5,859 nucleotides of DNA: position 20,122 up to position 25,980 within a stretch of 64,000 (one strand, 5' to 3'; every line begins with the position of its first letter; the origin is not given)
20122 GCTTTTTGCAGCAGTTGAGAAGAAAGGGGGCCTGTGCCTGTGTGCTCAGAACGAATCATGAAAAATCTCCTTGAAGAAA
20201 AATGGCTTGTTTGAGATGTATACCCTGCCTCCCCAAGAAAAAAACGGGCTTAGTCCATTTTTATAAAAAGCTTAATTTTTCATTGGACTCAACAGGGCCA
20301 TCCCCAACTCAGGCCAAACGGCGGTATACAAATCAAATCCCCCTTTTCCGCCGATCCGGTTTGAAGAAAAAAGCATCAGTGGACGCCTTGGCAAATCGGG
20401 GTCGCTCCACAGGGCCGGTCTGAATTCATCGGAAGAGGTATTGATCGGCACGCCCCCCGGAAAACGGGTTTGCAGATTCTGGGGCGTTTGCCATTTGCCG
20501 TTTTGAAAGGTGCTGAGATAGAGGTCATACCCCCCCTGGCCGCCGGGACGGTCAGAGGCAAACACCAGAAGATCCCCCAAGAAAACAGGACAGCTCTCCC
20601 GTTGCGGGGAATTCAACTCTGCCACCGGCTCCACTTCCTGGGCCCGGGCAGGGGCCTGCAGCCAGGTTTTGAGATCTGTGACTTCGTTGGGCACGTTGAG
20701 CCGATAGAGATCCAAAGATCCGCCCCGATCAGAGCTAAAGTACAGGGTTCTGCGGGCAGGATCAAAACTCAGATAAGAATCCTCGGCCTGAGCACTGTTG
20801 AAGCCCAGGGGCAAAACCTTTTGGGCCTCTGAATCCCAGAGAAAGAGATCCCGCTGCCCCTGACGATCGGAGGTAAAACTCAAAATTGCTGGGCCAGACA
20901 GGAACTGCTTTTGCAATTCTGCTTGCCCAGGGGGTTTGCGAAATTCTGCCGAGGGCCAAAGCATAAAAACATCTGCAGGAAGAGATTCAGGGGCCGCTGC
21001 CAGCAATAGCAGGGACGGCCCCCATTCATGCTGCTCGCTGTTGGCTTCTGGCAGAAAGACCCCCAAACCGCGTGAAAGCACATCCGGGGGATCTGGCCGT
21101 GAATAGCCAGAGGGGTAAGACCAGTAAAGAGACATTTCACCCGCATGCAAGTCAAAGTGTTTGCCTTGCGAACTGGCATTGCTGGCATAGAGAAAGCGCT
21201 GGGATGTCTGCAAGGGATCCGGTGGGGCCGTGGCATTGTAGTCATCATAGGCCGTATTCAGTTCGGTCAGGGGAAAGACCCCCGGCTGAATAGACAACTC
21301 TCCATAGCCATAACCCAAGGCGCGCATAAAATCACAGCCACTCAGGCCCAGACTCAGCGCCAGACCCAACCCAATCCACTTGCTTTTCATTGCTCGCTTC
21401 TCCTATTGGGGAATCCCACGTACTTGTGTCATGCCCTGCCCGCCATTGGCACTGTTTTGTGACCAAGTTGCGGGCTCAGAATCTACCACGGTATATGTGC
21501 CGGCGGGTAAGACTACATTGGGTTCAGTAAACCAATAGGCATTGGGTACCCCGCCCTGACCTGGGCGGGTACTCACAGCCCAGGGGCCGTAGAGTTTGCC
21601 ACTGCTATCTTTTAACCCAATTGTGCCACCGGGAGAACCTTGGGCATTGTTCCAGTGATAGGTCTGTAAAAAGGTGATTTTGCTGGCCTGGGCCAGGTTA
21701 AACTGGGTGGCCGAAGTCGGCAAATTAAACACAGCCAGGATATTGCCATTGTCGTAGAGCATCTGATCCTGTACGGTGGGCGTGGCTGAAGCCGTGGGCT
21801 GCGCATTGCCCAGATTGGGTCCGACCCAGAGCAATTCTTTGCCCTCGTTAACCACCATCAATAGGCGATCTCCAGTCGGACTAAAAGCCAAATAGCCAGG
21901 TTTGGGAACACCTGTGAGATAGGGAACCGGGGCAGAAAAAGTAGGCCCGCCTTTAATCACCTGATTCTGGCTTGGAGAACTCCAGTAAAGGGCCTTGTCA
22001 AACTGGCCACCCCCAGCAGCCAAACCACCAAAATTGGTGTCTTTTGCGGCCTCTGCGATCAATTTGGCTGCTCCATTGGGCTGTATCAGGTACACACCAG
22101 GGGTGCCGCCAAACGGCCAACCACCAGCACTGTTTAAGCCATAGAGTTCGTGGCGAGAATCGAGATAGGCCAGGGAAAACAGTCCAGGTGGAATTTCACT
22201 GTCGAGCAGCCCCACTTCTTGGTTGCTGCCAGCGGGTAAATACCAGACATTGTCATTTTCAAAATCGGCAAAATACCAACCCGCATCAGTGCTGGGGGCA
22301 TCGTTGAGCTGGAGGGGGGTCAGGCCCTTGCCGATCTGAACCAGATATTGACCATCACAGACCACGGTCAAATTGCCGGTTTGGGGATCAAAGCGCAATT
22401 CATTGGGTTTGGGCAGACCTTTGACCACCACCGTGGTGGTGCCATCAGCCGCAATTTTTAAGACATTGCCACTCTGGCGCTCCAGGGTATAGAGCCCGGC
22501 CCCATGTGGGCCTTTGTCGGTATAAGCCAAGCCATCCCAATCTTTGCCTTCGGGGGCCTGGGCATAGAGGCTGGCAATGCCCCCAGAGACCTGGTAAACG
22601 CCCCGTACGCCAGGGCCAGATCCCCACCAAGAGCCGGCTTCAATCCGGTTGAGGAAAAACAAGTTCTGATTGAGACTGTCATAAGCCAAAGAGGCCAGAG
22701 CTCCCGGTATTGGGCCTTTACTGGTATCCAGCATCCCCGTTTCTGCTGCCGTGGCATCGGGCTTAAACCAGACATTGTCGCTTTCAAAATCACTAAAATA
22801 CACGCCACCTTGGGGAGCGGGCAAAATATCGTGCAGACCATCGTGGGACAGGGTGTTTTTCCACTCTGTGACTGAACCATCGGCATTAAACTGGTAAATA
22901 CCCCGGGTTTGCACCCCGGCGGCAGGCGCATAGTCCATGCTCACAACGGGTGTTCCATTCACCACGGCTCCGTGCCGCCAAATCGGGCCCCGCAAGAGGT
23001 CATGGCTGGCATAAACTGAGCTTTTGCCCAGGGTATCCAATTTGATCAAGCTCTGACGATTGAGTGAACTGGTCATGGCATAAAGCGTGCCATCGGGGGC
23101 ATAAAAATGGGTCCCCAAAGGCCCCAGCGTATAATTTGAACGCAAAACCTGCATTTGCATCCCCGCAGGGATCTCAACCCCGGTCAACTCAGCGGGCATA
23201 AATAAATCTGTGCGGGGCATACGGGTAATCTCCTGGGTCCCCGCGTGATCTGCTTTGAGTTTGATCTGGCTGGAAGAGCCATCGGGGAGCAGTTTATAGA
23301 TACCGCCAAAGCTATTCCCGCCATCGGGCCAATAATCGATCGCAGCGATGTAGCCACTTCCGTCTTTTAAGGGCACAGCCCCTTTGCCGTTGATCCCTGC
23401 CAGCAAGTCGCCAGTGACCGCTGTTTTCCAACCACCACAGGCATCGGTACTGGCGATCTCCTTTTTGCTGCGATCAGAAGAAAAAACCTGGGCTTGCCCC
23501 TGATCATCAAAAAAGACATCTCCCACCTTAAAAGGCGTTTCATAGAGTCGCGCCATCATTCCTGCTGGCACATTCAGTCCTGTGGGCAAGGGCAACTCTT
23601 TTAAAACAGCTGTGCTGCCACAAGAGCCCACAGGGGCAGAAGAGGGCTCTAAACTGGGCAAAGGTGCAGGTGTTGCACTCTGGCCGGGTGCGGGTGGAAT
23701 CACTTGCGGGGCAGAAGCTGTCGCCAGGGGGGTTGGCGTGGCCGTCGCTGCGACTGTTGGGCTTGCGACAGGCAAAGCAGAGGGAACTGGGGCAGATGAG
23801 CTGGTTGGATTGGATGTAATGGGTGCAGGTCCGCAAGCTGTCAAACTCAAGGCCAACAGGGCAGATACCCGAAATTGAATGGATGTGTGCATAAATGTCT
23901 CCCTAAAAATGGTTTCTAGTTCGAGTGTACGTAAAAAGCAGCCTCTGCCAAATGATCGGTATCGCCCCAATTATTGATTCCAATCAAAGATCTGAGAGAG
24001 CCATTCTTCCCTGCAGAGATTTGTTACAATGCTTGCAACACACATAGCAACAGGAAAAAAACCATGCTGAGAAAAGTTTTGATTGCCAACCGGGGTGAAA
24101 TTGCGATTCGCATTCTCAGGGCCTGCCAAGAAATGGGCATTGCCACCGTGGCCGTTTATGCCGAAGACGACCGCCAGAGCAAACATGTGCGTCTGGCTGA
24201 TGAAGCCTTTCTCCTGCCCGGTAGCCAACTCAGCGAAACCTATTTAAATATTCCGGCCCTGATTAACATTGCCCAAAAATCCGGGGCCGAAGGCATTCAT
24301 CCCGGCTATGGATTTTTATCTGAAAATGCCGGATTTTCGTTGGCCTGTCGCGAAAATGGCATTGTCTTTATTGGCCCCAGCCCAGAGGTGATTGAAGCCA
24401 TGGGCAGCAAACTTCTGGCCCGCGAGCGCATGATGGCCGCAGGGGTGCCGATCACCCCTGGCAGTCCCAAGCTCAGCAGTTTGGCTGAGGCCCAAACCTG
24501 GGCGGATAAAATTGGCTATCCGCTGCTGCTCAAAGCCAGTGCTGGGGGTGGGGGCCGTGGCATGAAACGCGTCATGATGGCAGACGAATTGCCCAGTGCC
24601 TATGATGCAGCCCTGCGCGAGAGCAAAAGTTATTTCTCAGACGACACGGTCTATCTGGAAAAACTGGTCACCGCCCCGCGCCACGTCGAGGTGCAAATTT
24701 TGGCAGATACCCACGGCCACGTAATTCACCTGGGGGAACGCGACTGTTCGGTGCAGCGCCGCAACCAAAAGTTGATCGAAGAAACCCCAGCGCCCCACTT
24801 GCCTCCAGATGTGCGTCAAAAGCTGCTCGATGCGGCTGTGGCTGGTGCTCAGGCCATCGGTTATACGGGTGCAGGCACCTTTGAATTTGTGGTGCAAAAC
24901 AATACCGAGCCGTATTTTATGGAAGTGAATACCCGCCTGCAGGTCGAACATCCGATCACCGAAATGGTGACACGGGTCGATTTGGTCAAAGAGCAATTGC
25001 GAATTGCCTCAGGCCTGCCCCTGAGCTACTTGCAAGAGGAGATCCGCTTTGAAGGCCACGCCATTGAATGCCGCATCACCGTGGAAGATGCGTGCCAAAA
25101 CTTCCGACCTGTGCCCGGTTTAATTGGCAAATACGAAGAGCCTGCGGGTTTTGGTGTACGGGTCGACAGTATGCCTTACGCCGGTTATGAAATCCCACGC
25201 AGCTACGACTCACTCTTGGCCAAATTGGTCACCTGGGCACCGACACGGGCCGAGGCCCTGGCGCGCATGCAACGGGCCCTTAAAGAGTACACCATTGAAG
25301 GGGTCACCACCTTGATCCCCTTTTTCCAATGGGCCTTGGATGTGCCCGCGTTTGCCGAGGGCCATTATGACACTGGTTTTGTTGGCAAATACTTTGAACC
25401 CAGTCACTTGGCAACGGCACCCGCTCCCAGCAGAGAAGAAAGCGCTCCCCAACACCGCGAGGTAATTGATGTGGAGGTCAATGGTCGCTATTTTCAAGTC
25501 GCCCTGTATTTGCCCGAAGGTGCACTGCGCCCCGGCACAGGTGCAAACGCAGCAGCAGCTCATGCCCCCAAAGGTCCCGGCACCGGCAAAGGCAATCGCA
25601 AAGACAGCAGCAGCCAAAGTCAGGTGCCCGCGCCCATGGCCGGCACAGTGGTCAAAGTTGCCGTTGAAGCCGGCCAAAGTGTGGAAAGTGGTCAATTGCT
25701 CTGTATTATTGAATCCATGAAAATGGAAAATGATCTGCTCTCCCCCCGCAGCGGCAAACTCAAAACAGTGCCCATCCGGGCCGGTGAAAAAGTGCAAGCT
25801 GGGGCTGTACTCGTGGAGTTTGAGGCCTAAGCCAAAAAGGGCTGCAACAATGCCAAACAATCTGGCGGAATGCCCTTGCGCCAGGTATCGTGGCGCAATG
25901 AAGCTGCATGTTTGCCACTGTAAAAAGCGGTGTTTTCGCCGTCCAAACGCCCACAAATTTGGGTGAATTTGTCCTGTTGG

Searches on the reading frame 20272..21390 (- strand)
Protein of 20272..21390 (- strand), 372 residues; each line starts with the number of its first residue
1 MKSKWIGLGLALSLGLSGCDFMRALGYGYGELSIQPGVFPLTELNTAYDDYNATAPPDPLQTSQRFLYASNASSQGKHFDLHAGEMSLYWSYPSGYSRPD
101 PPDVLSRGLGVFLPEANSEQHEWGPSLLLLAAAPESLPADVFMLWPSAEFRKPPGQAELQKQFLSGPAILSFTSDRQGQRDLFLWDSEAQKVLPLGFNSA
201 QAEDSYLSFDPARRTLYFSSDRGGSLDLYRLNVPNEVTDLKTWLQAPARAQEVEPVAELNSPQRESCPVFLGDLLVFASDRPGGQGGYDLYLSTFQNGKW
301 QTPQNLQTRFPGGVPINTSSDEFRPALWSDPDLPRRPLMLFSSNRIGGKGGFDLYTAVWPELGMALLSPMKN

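Call 20: search_protein_families(library=pfam, proteins=[window:20272-21390:-], max_evalue=0.0001)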
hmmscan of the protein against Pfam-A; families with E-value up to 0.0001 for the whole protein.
window:20272-21390:- (372 aa): 1 family
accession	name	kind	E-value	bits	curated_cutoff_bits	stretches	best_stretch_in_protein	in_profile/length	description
PF07676.18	PD40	-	1.1e-09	38.5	20.9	0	208-230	15-38/38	WD40-like Beta Propeller Repeat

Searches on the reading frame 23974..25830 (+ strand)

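Call 20: search_protein_families(library=pfam, proteins=[window:23974-25830:+], max_evalue=0.0001)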
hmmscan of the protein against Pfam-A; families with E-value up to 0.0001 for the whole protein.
window:23974-25830:+ (618 aa): 7 families
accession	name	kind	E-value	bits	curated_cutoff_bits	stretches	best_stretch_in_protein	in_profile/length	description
PF02786.22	CPSase_L_D2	-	2.7e-67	226.8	19.8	1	147-351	3-209/211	Carbamoyl-phosphate synthase L chain, ATP binding domain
PF00289.28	Biotin_carb_N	-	4.1e-45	153.2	25.5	1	31-140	1-110/110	Biotin carboxylase, N-terminal domain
PF02785.25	Biotin_carb_C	-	1.1e-35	122.4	32.4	1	365-470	1-106/108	Biotin carboxylase C-terminal domain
PF00364.28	Biotin_lipoyl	-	6.7e-19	67.9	22.1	1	550-615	2-72/73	Biotin-requiring enzyme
PF07478.18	Dala_Dala_lig_C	-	2.6e-09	37.3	24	1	173-320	28-174/204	D-ala D-ala ligase C-terminus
PF13533.13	Biotin_lipoyl_2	-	4.9e-08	33.1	29.8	0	553-579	5-31/32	Biotin-lipoyl like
PF02222.28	ATP-grasp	-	1.7e-06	28.3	27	1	161-321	10-162/179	ATP-grasp domain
